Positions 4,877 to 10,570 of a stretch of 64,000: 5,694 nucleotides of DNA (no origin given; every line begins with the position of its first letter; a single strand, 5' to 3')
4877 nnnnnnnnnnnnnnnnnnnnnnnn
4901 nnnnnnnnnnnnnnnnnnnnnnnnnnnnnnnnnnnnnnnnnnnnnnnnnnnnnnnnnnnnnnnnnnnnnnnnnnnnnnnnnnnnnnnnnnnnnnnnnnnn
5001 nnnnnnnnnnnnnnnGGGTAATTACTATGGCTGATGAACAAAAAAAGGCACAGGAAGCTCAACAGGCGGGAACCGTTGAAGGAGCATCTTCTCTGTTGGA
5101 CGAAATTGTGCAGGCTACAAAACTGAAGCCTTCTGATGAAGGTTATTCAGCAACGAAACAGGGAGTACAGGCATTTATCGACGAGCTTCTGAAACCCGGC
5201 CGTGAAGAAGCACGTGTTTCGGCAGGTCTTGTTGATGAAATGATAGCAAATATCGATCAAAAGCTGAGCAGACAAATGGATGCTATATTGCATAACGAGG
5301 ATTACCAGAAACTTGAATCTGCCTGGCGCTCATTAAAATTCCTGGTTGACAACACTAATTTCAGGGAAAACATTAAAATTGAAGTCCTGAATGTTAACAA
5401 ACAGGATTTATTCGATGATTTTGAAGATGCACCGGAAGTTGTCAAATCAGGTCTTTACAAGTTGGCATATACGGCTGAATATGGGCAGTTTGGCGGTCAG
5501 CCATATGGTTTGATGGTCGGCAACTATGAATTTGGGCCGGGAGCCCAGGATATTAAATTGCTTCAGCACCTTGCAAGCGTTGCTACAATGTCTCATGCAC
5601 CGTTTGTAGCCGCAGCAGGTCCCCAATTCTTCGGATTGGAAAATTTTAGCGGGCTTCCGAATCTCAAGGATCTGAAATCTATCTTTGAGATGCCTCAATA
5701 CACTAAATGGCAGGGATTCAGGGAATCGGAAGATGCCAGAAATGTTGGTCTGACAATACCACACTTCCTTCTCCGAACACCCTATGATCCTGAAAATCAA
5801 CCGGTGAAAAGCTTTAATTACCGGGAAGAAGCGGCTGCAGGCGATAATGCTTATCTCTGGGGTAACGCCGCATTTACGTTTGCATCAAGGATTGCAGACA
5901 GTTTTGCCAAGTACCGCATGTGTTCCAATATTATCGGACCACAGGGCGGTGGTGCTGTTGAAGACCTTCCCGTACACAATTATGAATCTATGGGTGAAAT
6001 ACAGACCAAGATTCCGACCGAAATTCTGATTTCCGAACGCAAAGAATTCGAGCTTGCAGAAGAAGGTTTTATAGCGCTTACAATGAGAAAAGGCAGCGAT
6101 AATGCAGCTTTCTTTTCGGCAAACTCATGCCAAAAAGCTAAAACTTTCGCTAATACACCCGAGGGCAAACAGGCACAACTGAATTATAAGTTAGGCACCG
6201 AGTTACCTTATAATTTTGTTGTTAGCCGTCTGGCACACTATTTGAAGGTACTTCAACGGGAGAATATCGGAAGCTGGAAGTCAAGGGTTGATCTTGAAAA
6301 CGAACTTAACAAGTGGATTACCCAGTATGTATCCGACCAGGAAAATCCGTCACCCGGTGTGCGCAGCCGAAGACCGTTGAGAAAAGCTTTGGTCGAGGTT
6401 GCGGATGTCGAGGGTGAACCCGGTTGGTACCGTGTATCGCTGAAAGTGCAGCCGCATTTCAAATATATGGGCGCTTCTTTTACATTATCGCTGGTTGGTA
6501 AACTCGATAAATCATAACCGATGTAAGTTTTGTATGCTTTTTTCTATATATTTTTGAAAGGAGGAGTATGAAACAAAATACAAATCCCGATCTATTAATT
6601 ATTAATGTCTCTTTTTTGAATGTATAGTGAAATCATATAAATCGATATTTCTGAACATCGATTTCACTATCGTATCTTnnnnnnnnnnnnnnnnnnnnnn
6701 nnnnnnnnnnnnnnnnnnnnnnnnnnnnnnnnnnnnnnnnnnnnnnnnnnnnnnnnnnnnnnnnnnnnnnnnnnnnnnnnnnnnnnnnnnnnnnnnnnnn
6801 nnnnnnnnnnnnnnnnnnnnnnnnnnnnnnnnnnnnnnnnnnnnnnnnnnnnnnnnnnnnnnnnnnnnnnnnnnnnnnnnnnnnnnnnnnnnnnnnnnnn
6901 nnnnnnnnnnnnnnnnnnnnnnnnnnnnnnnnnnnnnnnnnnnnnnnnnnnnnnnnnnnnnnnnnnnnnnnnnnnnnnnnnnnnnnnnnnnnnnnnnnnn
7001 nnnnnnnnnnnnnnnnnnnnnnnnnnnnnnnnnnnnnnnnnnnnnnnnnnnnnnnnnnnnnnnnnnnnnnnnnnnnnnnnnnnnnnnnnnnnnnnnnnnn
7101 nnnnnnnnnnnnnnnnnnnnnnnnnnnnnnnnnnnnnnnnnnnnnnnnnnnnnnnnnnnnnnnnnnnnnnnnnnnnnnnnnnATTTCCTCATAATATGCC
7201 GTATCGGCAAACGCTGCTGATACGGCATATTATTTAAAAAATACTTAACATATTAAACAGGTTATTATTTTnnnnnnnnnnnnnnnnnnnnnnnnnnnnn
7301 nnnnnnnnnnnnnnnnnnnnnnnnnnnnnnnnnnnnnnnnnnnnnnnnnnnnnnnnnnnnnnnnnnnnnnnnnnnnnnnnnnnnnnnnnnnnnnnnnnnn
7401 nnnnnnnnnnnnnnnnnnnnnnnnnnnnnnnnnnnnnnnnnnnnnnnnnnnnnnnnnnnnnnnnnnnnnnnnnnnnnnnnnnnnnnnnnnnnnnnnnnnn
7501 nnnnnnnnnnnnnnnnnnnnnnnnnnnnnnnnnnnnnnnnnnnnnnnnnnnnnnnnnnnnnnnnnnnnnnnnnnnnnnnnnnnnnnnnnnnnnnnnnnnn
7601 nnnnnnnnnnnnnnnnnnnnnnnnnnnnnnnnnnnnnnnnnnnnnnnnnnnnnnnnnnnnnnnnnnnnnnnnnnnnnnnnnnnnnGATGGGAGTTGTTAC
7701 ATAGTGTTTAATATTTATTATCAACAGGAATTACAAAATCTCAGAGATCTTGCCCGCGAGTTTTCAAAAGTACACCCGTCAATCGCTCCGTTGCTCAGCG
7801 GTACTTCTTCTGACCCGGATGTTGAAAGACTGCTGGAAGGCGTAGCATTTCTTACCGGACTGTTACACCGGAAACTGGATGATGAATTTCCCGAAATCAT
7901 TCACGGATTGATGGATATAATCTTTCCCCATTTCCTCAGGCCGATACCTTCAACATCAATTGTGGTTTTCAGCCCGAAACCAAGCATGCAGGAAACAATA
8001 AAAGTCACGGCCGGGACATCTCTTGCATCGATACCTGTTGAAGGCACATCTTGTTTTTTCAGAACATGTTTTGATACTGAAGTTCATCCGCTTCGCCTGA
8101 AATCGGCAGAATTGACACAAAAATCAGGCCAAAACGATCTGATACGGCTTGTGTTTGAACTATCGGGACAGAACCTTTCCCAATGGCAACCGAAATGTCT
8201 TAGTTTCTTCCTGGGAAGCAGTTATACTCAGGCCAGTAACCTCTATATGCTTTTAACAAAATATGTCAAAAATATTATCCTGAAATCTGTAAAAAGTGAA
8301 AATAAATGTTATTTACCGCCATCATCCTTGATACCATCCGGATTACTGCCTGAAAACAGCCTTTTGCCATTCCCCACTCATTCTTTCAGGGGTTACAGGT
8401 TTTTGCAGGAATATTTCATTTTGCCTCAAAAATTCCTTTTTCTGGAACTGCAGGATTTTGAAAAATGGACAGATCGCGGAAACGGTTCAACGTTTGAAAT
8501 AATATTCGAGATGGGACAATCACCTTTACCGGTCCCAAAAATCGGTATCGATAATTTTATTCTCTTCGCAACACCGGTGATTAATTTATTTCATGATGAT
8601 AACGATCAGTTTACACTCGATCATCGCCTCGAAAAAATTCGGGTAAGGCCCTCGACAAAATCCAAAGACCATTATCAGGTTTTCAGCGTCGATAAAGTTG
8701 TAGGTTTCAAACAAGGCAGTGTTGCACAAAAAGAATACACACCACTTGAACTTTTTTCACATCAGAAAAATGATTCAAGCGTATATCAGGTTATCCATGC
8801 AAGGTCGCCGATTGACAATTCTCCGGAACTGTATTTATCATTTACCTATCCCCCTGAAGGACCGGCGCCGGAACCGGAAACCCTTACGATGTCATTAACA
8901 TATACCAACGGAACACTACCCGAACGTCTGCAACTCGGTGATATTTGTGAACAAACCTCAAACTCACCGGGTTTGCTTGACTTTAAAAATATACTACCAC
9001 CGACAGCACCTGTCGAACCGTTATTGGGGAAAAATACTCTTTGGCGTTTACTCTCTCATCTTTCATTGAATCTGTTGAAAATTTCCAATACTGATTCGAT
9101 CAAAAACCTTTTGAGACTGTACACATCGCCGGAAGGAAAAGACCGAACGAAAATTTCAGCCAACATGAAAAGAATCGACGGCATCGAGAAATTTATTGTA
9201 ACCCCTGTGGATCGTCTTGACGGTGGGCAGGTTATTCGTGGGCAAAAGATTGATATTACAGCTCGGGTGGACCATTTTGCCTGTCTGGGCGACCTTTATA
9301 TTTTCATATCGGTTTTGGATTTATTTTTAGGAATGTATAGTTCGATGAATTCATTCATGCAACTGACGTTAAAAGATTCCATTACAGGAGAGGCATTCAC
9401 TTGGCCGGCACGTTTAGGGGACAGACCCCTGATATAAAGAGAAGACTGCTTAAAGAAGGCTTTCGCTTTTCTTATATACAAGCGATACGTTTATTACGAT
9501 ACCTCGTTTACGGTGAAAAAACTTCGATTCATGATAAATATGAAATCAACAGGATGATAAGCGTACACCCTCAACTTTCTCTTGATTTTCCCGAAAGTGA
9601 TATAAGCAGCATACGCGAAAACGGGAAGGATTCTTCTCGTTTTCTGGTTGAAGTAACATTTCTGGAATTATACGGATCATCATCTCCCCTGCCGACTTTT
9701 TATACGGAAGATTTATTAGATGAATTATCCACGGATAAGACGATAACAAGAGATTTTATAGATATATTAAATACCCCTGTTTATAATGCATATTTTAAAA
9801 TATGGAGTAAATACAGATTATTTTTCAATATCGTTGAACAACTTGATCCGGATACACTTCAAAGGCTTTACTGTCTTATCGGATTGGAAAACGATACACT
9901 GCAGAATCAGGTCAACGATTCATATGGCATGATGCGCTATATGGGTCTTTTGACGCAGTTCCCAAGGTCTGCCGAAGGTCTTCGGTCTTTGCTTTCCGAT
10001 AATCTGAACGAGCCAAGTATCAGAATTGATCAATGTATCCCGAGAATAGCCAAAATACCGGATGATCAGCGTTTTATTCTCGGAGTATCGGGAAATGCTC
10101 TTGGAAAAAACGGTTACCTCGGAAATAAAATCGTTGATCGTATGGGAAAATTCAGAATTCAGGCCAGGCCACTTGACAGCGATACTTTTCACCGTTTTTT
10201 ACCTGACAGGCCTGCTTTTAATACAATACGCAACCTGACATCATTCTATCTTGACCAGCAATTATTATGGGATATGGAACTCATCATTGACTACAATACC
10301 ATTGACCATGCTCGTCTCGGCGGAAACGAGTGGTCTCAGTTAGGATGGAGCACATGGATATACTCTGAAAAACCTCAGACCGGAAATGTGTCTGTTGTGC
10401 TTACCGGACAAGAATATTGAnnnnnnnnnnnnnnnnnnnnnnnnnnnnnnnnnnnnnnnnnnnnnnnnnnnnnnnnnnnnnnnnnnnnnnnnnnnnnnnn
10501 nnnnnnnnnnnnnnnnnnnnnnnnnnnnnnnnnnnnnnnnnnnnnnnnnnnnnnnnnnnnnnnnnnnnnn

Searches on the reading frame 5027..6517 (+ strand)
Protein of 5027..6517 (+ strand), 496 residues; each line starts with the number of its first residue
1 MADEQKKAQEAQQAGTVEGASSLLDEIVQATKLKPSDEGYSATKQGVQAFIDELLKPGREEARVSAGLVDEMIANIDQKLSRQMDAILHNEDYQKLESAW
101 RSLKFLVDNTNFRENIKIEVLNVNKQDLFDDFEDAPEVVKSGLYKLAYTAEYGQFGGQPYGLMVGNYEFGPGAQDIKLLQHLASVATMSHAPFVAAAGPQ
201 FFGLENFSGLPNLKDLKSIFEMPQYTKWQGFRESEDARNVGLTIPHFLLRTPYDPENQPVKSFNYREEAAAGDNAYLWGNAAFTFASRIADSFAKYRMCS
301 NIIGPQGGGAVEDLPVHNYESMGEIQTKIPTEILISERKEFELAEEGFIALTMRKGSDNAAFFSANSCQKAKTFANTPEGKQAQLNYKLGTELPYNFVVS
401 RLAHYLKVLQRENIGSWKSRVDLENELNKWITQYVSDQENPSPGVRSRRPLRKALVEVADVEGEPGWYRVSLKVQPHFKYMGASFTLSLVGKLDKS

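Call 75: search_protein_families(library=pfam, proteins=[window:5027-6517:+], max_evalue=0.00001)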
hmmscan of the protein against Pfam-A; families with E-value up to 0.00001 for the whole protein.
window:5027-6517:+ (496 aa): 2 families
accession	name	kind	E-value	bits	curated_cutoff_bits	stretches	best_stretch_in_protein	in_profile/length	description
PF05943.17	VipB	-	5.5e-130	433.2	27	1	70-369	1-301/301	EvpB/VC_A0108, tail sheath N-terminal domain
PF18945.5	VipB_2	-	8.2e-44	148.8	27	1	382-493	1-112/112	EvpB/VC_A0108, tail sheath gpW/gp25-like domain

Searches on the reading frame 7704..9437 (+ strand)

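Call 75: search_protein_families(library=pfam, proteins=[window:7704-9437:+], max_evalue=0.00001)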
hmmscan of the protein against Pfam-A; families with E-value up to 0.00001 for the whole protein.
window:7704-9437:+ (577 aa): 1 family
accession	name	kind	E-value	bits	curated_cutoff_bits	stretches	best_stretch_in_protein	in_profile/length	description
PF05947.17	T6SS_TssF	-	5.9e-144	481.3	25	1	4-574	7-608/608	Type VI secretion system, TssF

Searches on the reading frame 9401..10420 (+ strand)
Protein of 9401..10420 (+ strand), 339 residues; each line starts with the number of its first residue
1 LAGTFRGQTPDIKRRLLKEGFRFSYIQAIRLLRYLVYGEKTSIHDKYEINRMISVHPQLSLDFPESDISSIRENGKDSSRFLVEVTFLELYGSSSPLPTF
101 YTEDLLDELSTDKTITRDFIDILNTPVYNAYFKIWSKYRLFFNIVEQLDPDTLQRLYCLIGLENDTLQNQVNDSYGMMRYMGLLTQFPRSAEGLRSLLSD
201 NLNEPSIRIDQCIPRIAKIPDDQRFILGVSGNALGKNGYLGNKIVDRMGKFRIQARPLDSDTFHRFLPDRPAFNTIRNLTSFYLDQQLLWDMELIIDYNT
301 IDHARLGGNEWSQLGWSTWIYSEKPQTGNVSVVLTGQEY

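Call 75: search_protein_families(library=pfam, proteins=[window:9401-10420:+], max_evalue=0.00001)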
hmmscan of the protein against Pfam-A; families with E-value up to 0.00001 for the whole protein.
window:9401-10420:+ (339 aa): 1 family
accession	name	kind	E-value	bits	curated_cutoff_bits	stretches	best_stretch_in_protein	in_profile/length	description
PF06996.16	T6SS_TssG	-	4.9e-78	262.9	24.6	1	22-320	4-303/304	Type VI secretion, TssG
